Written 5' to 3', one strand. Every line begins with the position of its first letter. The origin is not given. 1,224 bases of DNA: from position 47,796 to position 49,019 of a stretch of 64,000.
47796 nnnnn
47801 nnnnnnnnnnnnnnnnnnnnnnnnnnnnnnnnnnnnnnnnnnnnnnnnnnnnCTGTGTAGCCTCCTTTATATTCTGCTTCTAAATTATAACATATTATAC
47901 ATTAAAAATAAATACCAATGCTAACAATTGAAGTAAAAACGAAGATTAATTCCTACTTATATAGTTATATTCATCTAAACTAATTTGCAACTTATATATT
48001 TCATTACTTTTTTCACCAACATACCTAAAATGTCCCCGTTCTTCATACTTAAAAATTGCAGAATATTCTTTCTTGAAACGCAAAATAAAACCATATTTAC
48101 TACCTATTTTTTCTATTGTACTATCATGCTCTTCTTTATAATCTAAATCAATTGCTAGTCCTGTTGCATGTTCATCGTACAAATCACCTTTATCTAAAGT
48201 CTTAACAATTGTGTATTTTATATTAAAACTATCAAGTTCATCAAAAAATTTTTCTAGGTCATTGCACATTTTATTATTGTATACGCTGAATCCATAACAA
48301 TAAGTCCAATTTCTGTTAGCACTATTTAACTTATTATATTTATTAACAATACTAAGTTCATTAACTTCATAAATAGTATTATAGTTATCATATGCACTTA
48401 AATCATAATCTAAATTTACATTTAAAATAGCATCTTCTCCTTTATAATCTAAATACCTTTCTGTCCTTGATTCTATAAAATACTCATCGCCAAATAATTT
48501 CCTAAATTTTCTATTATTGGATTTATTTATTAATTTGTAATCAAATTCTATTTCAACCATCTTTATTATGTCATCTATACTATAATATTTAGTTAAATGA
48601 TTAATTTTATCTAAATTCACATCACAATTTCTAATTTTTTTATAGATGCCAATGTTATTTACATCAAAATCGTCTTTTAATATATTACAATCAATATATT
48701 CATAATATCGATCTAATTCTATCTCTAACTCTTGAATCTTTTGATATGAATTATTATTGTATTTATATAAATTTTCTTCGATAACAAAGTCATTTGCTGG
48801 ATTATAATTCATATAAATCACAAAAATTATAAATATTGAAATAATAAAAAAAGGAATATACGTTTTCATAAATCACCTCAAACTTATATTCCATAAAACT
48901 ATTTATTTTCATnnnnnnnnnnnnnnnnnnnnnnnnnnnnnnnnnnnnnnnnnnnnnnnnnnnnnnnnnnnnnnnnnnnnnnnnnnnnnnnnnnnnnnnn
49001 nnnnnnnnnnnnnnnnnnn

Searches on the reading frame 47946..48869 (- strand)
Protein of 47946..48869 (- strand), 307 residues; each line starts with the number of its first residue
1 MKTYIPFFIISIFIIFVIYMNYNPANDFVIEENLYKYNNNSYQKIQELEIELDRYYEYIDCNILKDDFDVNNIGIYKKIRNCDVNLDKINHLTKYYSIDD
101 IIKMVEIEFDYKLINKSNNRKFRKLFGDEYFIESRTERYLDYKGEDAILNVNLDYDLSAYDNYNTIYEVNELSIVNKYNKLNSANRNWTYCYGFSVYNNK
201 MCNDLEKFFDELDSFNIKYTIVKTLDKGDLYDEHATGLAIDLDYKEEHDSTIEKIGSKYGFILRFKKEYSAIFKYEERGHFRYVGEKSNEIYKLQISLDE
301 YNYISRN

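Call 32: search_protein_families(library=pfam, proteins=[window:47946-48869:-], max_evalue=0.00001)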
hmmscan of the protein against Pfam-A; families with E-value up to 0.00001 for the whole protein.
window:47946-48869:- (307 aa): 0 families

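Call 55: search_protein_families(library=pfam, proteins=[window:47946-48869:-], max_evalue=0.001)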
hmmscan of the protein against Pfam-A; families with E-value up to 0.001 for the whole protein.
window:47946-48869:- (307 aa): 1 family
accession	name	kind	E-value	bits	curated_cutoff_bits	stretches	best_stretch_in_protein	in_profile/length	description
PF02557.22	VanY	-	0.00016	21.9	25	0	233-285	65-131/132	D-alanyl-D-alanine carboxypeptidase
